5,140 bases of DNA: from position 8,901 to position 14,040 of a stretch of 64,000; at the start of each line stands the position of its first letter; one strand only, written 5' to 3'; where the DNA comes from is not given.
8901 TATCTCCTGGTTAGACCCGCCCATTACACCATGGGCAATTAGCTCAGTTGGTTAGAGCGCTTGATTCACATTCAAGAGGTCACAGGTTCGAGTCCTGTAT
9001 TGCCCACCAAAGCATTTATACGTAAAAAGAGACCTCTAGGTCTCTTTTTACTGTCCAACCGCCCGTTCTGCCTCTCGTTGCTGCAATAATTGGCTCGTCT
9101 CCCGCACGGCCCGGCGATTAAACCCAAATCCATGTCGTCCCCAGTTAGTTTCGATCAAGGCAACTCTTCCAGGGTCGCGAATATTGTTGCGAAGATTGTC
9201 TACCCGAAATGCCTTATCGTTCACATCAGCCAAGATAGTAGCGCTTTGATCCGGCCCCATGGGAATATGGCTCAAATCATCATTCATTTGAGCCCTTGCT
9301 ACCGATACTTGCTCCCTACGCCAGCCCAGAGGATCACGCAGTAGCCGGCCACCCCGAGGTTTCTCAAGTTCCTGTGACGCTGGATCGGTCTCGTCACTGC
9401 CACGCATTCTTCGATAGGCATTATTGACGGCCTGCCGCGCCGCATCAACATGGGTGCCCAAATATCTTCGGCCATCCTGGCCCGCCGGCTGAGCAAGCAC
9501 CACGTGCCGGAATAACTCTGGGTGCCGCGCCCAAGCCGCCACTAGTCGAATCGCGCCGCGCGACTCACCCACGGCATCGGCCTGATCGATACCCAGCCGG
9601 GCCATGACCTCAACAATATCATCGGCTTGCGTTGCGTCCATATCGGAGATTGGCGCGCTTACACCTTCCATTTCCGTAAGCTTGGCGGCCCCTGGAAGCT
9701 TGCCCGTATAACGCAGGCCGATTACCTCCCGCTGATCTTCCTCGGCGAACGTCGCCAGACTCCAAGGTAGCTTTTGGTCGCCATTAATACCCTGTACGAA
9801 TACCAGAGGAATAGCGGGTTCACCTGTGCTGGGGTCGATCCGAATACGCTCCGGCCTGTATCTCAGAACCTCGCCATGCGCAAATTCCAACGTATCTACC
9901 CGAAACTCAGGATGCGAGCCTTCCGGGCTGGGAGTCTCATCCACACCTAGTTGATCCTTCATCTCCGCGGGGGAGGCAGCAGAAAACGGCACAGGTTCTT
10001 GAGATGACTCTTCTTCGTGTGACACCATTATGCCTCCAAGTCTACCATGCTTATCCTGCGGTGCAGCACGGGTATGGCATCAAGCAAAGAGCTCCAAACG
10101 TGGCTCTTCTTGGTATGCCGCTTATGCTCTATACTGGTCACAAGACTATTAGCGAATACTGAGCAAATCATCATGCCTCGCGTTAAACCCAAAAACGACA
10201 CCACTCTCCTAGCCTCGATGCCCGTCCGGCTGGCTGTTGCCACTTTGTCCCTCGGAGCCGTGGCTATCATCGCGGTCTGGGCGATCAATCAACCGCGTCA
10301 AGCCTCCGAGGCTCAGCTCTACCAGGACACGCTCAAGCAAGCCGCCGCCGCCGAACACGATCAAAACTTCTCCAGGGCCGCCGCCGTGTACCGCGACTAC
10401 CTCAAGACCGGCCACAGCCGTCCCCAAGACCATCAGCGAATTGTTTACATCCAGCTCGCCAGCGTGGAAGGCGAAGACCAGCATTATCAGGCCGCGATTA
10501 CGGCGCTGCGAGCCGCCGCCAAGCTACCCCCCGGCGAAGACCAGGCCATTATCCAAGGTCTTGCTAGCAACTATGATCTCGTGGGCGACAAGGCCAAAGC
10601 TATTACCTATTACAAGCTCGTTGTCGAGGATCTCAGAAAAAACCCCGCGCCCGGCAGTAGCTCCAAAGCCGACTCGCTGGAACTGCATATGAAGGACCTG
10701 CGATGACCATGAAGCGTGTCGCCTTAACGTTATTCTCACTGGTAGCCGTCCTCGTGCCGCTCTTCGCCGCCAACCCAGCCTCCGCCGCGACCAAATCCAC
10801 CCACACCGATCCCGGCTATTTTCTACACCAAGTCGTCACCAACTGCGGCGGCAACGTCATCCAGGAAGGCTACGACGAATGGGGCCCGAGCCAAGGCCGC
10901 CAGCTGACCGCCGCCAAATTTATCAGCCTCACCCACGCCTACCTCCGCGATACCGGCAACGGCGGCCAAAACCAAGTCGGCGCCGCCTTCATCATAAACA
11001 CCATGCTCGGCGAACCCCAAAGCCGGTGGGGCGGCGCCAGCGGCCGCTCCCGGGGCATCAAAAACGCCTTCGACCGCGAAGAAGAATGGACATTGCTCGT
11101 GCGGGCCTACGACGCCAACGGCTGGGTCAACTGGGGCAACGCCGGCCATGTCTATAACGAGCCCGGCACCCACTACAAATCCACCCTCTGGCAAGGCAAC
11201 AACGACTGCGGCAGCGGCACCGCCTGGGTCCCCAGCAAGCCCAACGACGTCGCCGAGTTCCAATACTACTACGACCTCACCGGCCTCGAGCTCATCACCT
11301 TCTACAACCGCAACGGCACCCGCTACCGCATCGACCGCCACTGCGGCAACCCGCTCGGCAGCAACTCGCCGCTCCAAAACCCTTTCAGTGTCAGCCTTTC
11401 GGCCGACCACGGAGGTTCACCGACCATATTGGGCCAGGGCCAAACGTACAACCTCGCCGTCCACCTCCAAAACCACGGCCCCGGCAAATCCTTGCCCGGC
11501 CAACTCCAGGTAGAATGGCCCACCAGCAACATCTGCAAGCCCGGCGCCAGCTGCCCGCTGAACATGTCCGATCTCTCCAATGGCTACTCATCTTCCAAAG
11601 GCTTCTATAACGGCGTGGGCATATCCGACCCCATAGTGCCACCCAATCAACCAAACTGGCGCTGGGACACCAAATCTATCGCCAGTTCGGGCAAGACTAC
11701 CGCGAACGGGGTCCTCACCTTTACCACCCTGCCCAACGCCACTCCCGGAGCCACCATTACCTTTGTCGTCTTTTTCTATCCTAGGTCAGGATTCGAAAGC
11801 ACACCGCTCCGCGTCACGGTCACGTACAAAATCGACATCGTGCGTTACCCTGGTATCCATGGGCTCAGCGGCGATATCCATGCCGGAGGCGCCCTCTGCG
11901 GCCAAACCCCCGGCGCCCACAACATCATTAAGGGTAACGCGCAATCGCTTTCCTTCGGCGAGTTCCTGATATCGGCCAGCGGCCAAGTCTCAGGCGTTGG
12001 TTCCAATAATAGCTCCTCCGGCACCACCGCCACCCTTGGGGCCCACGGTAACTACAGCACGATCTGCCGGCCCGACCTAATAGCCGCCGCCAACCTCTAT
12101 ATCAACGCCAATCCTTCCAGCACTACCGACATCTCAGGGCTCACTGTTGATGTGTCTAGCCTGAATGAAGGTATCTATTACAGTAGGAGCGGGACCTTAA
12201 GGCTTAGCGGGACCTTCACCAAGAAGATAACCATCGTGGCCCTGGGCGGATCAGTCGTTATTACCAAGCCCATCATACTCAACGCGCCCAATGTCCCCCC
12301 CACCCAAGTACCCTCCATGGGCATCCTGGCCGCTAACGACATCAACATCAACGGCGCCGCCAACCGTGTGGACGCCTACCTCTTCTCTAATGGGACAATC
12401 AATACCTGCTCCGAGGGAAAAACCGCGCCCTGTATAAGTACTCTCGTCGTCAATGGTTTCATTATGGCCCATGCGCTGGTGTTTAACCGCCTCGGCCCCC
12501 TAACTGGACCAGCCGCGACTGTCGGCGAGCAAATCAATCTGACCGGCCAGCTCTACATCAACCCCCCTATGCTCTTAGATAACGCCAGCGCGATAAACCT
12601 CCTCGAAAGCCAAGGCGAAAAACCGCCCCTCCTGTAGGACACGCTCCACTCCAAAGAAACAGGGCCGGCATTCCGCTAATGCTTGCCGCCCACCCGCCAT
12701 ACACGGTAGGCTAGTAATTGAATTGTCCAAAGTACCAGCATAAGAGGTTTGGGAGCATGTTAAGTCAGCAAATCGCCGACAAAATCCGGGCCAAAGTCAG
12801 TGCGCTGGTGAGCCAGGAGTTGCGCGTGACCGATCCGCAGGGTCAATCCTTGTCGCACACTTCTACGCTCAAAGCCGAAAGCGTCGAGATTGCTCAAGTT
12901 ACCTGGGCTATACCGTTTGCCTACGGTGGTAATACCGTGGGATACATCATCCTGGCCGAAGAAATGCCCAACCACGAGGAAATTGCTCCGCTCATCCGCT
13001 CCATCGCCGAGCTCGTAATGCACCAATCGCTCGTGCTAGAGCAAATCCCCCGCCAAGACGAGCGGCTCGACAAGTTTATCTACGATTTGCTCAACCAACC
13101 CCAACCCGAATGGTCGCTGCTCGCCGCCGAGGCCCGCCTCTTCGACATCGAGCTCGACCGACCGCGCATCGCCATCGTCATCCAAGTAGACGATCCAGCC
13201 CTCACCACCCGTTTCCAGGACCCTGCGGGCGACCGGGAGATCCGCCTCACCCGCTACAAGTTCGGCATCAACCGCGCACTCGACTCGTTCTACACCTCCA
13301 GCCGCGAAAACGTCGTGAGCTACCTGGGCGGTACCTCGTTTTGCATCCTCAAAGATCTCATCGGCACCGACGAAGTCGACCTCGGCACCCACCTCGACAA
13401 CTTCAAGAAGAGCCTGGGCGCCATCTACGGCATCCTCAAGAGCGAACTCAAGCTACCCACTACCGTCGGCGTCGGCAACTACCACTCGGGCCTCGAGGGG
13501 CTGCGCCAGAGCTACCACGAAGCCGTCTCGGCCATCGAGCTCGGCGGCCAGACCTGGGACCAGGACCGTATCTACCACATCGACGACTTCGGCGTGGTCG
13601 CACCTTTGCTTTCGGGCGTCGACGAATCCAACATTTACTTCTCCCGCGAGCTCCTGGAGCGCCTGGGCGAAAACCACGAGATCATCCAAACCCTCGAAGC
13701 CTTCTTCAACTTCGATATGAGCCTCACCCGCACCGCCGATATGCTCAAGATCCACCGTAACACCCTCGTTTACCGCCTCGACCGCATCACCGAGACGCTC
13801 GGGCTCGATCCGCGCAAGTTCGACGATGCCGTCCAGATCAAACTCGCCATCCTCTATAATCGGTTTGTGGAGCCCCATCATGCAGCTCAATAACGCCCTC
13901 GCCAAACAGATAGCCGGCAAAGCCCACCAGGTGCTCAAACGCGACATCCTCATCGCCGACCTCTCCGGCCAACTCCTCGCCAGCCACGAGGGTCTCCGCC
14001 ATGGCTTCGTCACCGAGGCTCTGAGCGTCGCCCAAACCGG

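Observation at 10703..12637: Two large secreted proteins share a roughly 270-aa C-terminal module; one heads the type IV pilus locus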

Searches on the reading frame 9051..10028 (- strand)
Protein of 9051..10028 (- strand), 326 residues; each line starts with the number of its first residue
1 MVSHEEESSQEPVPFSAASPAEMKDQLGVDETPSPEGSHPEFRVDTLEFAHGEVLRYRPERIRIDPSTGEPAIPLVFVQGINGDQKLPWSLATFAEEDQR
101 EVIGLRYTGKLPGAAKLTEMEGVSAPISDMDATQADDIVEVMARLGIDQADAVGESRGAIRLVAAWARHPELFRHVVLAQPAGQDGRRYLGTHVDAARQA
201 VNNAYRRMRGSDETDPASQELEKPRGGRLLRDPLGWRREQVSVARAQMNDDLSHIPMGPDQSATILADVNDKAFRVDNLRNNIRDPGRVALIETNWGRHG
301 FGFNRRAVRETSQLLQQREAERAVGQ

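Call 87: search_protein_families(library=pfam, proteins=[window:9051-10028:-], max_evalue=1)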
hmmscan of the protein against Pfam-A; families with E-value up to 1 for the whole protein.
window:9051-10028:- (326 aa): 2 families
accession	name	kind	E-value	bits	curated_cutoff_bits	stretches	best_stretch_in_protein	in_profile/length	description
PF00561.26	Abhydrolase_1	-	3.2e-06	27.4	25.8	1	74-225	2-144/245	alpha/beta hydrolase fold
PF00441.29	Acyl-CoA_dh_1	-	0.2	12.3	22.4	1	150-214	20-84/150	Acyl-CoA dehydrogenase, C-terminal domain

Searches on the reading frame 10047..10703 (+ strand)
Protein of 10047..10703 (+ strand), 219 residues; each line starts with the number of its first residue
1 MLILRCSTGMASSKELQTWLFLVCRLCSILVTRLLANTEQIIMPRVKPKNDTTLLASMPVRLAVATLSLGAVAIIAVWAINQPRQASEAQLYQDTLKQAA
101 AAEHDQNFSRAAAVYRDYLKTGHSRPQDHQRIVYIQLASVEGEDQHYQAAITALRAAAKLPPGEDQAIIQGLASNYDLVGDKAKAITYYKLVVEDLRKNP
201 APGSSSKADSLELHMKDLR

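Call 4: search_protein_families(library=pfam, proteins=[window:10047-10703:+], max_evalue=1)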
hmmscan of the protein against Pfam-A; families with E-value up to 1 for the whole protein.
window:10047-10703:+ (219 aa): 12 families
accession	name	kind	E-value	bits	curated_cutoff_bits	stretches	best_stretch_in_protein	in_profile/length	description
PF13428.12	TPR_14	-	0.00014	22.6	23.5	1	134-168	4-38/44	Tetratricopeptide repeat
PF13181.12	TPR_8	-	0.00026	21.3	25.7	0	172-194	7-29/34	Tetratricopeptide repeat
PF07719.23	TPR_2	-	0.0084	16.6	27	0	172-193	7-28/34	Tetratricopeptide repeat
PF11838.14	ERAP1_C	-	0.011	15.6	38.2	1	84-174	122-210/318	ERAP1-like C-terminal domain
PF23914.1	TPR_CcmH_CycH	-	0.015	15.6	42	1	129-199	85-154/158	Cytochrome c-type biogenesis protein H TPR domain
PF24575.1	TPR_Slam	-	0.021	15.7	35.2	1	96-150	51-100/104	Surface lipoprotein assembly modifier, N-terminal TPR repeats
PF09976.15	TPR_21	-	0.023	14.9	25.5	1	122-197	104-177/193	Tetratricopeptide repeat-like domain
PF06519.16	TolA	-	0.12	13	25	1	136-172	53-89/96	TolA C-terminal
PF13176.12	TPR_7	-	0.13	12.9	27.9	0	171-200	4-32/36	Tetratricopeptide repeat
PF13174.12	TPR_6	-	0.27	12.4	26.3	0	172-194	6-28/33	Tetratricopeptide repeat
PF13432.12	TPR_16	-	0.27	12.2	32.7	0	137-164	3-30/65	Tetratricopeptide repeat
PF13424.12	TPR_12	-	0.42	11.3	30.1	0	170-194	49-73/77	Tetratricopeptide repeat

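Call 87: search_protein_families(library=pfam, proteins=[window:10173-10703:+], max_evalue=1)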
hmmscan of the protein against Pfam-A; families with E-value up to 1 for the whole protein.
window:10173-10703:+ (177 aa): 12 families
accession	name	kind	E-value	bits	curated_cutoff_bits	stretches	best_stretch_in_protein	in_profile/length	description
PF13428.12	TPR_14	-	5.9e-05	23.8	23.5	1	92-126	4-38/44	Tetratricopeptide repeat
PF13181.12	TPR_8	-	0.00045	20.6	25.7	0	130-152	7-29/34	Tetratricopeptide repeat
PF07719.23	TPR_2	-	0.0035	17.8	27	0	130-151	7-28/34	Tetratricopeptide repeat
PF11838.14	ERAP1_C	-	0.0068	16.3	38.2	1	42-132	122-210/318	ERAP1-like C-terminal domain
PF23914.1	TPR_CcmH_CycH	-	0.0091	16.3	42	1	87-157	85-154/158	Cytochrome c-type biogenesis protein H TPR domain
PF09976.15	TPR_21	-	0.011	15.9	25.5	2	81-156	105-178/193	Tetratricopeptide repeat-like domain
PF24575.1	TPR_Slam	-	0.033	15.1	35.2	1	54-108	51-100/104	Surface lipoprotein assembly modifier, N-terminal TPR repeats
PF06519.16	TolA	-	0.082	13.6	25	1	94-130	53-89/96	TolA C-terminal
PF13176.12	TPR_7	-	0.083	13.5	27.9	0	129-158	4-32/36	Tetratricopeptide repeat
PF13174.12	TPR_6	-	0.11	13.6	26.3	0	130-152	6-28/33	Tetratricopeptide repeat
PF13432.12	TPR_16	-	0.12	13.2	32.7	0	95-122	3-30/65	Tetratricopeptide repeat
PF13424.12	TPR_12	-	0.25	12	30.1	0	128-152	49-73/77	Tetratricopeptide repeat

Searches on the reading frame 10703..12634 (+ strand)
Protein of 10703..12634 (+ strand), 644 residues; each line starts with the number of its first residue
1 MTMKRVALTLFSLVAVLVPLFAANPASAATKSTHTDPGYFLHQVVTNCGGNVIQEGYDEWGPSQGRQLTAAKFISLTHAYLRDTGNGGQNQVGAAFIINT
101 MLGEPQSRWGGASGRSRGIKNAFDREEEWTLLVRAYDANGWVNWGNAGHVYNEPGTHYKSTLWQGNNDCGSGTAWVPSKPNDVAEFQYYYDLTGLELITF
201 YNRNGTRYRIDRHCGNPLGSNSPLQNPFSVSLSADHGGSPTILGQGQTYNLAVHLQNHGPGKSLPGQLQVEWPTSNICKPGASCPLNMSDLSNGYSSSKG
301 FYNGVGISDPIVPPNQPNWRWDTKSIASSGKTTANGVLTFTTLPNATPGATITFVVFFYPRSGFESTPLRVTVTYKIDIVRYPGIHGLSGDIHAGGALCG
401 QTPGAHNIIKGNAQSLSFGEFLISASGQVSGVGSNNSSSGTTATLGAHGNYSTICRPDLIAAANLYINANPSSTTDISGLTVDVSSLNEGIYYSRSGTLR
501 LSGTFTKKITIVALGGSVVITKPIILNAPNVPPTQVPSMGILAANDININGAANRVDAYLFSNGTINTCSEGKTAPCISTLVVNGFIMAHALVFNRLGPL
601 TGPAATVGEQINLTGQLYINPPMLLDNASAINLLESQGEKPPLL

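Call 4: search_protein_families(library=pfam, proteins=[window:10703-12634:+], max_evalue=1)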
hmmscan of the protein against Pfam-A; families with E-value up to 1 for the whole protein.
window:10703-12634:+ (644 aa): 0 families

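Call 7: search_protein_families(library=ncbifam, proteins=[window:10703-12634:+], max_evalue=1)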
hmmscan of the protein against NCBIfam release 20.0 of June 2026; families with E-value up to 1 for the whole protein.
window:10703-12634:+ (644 aa): 0 families

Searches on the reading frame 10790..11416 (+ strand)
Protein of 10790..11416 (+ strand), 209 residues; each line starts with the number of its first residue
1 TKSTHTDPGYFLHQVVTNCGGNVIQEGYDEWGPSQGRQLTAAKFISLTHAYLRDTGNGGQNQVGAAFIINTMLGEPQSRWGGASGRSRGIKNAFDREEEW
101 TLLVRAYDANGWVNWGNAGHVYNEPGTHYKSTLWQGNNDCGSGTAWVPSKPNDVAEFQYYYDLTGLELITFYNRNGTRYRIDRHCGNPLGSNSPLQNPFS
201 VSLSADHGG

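Call 62: predict_structure(alignment_id=A4)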
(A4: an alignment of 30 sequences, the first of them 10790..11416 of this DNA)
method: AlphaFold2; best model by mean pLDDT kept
length: 209 residues; sequences in the alignment: 30
mean_pLDDT: 83.6   pTM: 0.85
mean pLDDT of the five models: 83.6, 82.7, 81.6, 74.7, 73.9
residues with pLDDT >= 90: 94; 70-90: 78; 50-70: 34; < 50: 3
segments of 3 or more residues with pLDDT < 50: 1-3
pLDDT, mean of each block of 10 residues (from residue 1): 63 76 89 76 96 90 95 88 83 97 97 85 66 75 57 83 85 95 92 88 79
secondary structure, 60 per line:
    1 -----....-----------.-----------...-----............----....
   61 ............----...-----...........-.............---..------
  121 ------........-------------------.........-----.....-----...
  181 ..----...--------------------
elements in order: E6-9 H41-52 H57-72 H85-95 H97-109 E127-134 E154-162 E168-172 E178-182 E187-189

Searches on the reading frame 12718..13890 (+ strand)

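Call 4: search_protein_families(library=pfam, proteins=[window:12718-13890:+], max_evalue=1)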
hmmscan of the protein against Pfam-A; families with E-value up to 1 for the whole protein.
window:12718-13890:+ (391 aa): 5 families
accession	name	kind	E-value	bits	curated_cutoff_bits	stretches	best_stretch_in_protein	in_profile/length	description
PF13556.12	HTH_30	-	3.1e-19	68.9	27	1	323-378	2-57/59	PucR C-terminal helix-turn-helix domain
PF17853.6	GGDEF_2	-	1.2e-13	51.8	24.5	1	134-274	7-115/116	GGDEF-like domain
PF02954.25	HTH_8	-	0.00042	20.4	22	1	321-356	9-41/42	Bacterial regulatory protein, Fis family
PF05651.19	Diacid_rec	-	0.00051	20.2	23.6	1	65-124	75-134/134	Putative sugar diacid recognition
PF23486.1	Ig_TMEM132_5th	-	0.15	12.6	28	1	19-61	72-114/137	TMEM132 fifth domain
